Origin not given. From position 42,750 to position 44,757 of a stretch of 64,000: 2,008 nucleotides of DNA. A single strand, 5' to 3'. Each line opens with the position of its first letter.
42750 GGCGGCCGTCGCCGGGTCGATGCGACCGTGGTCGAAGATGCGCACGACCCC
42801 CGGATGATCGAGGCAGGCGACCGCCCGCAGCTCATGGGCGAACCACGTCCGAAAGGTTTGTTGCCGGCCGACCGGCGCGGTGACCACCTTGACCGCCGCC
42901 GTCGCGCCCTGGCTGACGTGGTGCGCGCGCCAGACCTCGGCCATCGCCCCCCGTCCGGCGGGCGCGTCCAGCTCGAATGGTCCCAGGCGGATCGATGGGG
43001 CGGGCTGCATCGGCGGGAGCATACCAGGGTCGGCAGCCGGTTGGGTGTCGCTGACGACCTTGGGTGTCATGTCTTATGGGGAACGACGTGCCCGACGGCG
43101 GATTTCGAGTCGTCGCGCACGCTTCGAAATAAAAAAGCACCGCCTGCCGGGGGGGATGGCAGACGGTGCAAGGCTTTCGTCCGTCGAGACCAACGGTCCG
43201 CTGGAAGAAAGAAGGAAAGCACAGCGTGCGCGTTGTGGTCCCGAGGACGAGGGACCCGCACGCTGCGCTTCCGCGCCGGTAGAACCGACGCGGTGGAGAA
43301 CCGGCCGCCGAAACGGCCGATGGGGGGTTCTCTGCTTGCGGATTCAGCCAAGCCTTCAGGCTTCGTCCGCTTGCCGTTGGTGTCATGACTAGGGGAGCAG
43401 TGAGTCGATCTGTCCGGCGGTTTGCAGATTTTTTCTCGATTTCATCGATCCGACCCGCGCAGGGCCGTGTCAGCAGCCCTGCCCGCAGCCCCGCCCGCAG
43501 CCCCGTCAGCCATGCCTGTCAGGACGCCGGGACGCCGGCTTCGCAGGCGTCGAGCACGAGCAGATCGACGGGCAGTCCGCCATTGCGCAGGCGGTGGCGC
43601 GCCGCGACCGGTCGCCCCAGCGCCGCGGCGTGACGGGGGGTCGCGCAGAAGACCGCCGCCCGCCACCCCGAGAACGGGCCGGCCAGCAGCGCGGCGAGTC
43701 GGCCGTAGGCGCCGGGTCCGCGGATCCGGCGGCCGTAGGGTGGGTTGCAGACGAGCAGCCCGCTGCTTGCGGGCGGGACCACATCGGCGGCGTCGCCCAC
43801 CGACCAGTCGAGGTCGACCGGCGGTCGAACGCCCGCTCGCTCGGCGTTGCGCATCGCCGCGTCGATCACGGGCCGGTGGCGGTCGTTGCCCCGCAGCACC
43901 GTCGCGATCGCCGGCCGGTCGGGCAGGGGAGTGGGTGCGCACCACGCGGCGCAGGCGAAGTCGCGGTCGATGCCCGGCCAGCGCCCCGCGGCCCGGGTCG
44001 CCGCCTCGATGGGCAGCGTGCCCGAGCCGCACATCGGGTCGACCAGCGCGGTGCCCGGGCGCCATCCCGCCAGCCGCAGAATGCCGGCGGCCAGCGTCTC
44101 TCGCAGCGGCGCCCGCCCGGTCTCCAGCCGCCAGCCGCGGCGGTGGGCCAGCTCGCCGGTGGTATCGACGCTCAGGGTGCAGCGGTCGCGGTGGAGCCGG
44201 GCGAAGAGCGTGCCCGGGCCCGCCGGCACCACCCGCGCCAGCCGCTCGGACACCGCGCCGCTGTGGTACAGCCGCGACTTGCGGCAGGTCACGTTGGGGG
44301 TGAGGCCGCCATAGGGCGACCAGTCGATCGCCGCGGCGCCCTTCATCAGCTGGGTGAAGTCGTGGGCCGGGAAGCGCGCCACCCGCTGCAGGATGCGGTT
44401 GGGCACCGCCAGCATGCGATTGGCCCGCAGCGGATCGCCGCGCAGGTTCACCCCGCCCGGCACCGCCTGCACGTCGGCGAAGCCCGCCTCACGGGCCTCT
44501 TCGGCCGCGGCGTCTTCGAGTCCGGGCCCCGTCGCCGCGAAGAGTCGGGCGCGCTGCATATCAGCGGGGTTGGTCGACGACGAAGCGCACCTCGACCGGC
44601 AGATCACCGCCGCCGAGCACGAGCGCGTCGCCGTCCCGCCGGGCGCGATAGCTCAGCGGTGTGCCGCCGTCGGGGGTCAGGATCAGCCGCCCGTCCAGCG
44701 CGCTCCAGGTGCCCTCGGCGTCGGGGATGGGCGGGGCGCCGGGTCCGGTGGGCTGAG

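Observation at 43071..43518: Low-GC non-coding island with terminator-like hairpins on both strands; possible sRNA between two minus-strand genes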

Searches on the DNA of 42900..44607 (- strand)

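Call 5: search_rna_families(source=window, start=42900, end=43700, threshold=evalue, max_evalue=10, show_alignments=4)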
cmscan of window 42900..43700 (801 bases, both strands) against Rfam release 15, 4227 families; matches with E-value up to 10: 8.
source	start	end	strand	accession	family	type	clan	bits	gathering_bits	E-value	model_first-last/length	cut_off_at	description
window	43132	43223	-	RF01066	6C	Cis-reg;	-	27.3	47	0.21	1-75/75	no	6C RNA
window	43131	43269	-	RF02232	sX13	Gene; sRNA;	-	21.5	50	0.1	1-115/115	no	Xanthomonadaceae sRNA sX13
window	43131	43213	-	RF01733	atoC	Cis-reg;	-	18.7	50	1.7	1-93/93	no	atoC RNA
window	43215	43272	+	RF03990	mir-4888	Gene; miRNA;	-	18.3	90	2.4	1-73/73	no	mir-4888 microRNA precursor family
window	43213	43343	+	RF02566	Ms1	Gene; sRNA;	-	17.5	162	0.035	1-304/304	no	Mycobacterium smegmatis small RNA 1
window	43468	43533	-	RF01383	GRIK4_3p_UTR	Gene;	-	17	38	1.3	3-72/94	no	GRIK4 3 prime UTR element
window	43440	43520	+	RF01782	ASpks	Gene; antisense;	-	15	52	5.8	1-75/75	no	ASpks TB sRNA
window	43132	43226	-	RF02501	Atu_C7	Gene; sRNA;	-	13.3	45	1.4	1-157/157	no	Rhizobiales sRNA Atu_C7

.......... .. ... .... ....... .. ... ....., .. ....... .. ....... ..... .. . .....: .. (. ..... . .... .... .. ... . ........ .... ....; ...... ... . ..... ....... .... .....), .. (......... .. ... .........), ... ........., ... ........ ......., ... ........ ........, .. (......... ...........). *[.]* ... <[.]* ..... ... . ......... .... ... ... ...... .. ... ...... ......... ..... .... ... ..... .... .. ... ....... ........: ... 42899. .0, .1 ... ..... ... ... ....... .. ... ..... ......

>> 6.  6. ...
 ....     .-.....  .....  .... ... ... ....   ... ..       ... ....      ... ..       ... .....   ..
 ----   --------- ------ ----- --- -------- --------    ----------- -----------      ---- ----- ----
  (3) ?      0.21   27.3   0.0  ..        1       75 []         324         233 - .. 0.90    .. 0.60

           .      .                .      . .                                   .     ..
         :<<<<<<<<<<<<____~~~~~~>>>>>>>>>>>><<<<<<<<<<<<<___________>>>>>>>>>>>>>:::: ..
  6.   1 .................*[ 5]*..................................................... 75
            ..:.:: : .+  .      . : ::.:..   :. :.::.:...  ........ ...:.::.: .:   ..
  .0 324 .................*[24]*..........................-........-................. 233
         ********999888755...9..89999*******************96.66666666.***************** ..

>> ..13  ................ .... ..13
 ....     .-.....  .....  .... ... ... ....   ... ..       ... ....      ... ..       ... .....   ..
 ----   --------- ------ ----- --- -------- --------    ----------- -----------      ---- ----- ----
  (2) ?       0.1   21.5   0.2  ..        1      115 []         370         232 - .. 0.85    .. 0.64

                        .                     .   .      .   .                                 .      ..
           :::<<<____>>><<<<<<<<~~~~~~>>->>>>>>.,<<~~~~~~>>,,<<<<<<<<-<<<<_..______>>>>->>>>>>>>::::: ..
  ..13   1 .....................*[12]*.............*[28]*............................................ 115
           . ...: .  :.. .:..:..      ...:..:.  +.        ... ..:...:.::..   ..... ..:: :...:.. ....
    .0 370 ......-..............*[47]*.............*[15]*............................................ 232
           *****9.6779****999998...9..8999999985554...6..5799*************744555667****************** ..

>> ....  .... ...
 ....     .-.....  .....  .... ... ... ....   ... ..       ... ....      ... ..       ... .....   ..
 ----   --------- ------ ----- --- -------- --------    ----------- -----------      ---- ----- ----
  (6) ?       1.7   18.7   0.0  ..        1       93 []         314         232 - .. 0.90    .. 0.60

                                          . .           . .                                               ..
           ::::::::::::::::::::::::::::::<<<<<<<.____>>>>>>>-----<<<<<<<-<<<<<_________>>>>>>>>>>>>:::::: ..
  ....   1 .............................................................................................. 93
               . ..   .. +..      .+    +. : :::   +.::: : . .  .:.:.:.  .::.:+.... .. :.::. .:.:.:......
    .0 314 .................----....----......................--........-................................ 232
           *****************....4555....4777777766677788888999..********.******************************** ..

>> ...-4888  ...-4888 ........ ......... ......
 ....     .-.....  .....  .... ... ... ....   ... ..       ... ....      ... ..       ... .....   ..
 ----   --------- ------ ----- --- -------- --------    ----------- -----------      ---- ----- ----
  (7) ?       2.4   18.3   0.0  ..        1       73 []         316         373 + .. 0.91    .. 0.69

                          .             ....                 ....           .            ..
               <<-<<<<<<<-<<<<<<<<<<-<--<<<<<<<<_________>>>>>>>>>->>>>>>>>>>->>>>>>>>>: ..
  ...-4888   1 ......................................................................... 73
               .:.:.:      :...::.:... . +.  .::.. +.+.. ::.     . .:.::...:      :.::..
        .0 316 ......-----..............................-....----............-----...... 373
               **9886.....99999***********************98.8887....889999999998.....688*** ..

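Call 43: build_rna_model(alignment_id=A4, structure=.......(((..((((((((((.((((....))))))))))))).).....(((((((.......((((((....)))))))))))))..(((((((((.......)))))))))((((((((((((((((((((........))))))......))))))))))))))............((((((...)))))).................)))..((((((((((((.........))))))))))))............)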
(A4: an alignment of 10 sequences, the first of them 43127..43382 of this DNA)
Model R1 built from alignment A4 (10 sequences, 263 columns); structure: as given.
model positions 256; base pairs 77; branch points 5; effective number of sequences 0.9; information 0.591 bits per position. Calibrated on 0.2 Mb of random sequence (short: E-values are rough).
structure used (alignment columns):
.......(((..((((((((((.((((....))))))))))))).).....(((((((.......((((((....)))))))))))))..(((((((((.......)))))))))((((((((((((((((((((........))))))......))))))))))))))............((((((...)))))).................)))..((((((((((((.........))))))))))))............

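Call 45: search_with_rna_model(model_id=R1, sources=[window, L001, L002, L003, L006, L007, L008, L021, L022, L023, L024, L025, L026, L027, L028], max_evalue=1, make_alignment=true)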
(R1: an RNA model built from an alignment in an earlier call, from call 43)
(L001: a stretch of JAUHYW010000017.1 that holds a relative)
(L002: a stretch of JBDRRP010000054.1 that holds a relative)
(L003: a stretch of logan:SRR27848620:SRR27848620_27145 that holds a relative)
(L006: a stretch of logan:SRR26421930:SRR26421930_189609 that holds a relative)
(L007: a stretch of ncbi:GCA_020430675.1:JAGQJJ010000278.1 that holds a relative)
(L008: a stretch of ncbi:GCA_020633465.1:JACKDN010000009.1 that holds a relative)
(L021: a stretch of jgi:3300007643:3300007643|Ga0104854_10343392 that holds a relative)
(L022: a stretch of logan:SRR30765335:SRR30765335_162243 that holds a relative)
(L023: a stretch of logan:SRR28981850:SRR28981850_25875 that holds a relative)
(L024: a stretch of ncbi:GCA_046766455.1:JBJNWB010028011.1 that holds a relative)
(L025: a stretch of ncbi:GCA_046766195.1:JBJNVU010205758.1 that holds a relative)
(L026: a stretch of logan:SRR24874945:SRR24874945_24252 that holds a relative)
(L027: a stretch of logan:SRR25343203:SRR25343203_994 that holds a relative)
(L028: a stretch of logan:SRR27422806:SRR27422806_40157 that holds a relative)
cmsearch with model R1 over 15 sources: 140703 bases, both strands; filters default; matches with E-value up to 1: 14.
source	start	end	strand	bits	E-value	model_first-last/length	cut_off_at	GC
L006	2449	2702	+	296.3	4.8e-79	1-256/256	no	0.65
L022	1396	1649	+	296.3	4.9e-79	1-256/256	no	0.66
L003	4146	4401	+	293.9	2.2e-78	1-256/256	no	0.68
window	43127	43382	-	290.8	1.5e-77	1-256/256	no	0.64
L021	1388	1643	+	287.1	1.5e-76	1-256/256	no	0.65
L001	7128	7381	+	286.5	2.2e-76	1-256/256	no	0.65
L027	4059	4314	+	259.6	4.6e-69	1-256/256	no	0.67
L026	2267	2522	+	259.5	4.9e-69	1-256/256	no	0.64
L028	4059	4315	+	257.7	1.5e-68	1-256/256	no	0.67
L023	4060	4315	+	257.4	1.9e-68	1-256/256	no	0.65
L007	1248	1511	+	134.6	4.9e-35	1-256/256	no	0.67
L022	1507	1560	-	12.8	0.072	114-167/256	no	0.72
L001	7217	7239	-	9.4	0.61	91-113/256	no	0.83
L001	7240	7293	-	8.8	0.86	114-167/256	no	0.74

Alignment A5: 14 matches aligned to the model, 323 columns, each read 5' to 3' on its own strand. Consensus structure (alignment columns), stored with it:
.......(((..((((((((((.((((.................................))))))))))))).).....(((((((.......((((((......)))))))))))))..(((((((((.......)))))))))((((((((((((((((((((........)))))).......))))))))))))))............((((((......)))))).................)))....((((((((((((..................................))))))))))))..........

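Call 49: search_rna_families(source=L023, start=3990, end=4420, threshold=evalue, max_evalue=10, show_alignments=3)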
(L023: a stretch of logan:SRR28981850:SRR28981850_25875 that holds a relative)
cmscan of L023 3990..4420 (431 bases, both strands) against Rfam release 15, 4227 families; matches with E-value up to 10: 9.
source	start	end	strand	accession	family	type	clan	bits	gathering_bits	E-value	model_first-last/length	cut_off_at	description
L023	4240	4310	+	RF01066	6C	Cis-reg;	-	32.1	47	0.016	1-75/75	no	6C RNA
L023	4238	4360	+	RF02342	ar7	Gene; sRNA;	-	26.2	60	0.0025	1-145/145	no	Alphaproteobacterial sRNA ar7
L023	4208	4311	+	RF02232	sX13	Gene; sRNA;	-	26.1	50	0.0048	1-115/115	no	Xanthomonadaceae sRNA sX13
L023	4314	4359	+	RF01066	6C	Cis-reg;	-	22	47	1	1-75/75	no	6C RNA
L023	4155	4310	+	RF02501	Atu_C7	Gene; sRNA;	-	16.7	45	0.093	1-157/157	no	Rhizobiales sRNA Atu_C7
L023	4267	4359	+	RF02344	ar14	Gene; sRNA;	-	16.7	58.8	0.63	1-123/123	no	Alphaproteobacterial ar14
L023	4251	4313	+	RF02791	CcsR1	Gene; sRNA;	-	14.5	65.3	0.63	1-83/83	no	Conserved CCUCCUCCC motif stress-induced RNA 1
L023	4324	4354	+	RF02501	Atu_C7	Gene; sRNA;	-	11.7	45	2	122-152/157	no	Rhizobiales sRNA Atu_C7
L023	4372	4400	-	RF01124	sR36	Gene; snRNA; snoRNA; CD-box;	-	9.7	55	6.7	1-55/55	no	Small nucleolar RNA sR36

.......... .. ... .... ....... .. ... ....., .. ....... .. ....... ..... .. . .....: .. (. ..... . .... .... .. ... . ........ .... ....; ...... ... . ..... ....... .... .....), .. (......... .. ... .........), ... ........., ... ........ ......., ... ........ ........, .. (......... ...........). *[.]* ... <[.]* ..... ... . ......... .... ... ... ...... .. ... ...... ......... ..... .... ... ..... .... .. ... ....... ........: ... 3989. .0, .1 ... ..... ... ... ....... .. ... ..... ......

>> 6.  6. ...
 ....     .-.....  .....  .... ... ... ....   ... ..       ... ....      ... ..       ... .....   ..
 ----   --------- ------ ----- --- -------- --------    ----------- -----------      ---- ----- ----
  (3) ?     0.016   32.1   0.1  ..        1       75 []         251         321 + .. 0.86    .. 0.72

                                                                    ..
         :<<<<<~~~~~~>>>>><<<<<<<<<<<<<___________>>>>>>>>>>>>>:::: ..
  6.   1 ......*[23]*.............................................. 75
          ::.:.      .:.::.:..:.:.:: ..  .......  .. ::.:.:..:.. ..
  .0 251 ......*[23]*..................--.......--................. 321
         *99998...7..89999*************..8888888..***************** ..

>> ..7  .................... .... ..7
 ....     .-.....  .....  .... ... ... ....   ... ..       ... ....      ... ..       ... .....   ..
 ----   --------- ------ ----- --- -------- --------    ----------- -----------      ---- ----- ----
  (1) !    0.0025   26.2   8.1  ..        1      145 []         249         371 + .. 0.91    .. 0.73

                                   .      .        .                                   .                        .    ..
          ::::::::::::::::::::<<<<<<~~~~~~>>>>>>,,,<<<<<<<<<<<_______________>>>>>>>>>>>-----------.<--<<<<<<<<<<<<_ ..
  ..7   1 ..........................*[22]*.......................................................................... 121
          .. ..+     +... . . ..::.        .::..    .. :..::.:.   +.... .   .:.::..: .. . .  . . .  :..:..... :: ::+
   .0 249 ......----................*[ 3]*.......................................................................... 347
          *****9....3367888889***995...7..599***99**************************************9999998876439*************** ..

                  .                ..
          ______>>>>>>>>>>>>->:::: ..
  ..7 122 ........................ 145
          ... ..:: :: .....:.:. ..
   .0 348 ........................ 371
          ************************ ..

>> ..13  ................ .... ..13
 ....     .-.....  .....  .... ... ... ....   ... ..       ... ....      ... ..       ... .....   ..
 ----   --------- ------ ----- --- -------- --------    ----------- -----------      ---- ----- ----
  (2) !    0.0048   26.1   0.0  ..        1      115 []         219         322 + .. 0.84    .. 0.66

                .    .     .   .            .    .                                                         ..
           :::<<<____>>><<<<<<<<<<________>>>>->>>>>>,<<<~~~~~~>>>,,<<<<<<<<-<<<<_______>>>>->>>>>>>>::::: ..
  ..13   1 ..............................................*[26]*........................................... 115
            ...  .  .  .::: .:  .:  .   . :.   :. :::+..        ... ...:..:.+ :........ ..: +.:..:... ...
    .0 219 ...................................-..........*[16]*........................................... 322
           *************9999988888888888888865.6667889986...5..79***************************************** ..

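Call 52: search_with_rna_model(model_id=R1, sources=[window, L001, L003, L006, L007, L021, L022, L023, L026, L027, L028, L029], max_evalue=1e-10, make_alignment=true)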
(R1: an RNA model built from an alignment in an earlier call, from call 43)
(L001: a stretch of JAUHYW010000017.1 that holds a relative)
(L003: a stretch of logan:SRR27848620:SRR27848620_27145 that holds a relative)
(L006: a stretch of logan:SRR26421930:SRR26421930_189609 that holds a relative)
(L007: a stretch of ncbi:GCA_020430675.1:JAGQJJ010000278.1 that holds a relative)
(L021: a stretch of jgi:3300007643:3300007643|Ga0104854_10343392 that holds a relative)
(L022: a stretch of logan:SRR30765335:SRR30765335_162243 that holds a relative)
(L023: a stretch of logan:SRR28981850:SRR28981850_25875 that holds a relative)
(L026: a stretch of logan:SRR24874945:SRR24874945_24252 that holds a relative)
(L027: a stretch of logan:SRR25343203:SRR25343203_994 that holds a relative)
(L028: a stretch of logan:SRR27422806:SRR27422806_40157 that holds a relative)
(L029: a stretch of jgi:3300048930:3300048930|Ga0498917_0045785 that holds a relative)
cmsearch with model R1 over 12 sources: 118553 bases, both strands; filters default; matches with E-value up to 1e-10: 11.
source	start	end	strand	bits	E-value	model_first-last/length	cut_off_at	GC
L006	2449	2702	+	296.3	4e-79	1-256/256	no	0.65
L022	1396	1649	+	296.3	4.1e-79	1-256/256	no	0.66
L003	4146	4401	+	293.9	1.8e-78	1-256/256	no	0.68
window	43127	43382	-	290.8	1.3e-77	1-256/256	no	0.64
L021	1388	1643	+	287.1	1.3e-76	1-256/256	no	0.65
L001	7128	7381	+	286.5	1.9e-76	1-256/256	no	0.65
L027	4059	4314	+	259.6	3.9e-69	1-256/256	no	0.67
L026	2267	2522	+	259.5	4.1e-69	1-256/256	no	0.64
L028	4059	4315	+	257.7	1.3e-68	1-256/256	no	0.67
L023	4060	4315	+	257.4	1.6e-68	1-256/256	no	0.65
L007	1248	1511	+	134.6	4.1e-35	1-256/256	no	0.67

Alignment A6: 11 matches aligned to the model, 322 columns, each read 5' to 3' on its own strand. Consensus structure (alignment columns), stored with it:
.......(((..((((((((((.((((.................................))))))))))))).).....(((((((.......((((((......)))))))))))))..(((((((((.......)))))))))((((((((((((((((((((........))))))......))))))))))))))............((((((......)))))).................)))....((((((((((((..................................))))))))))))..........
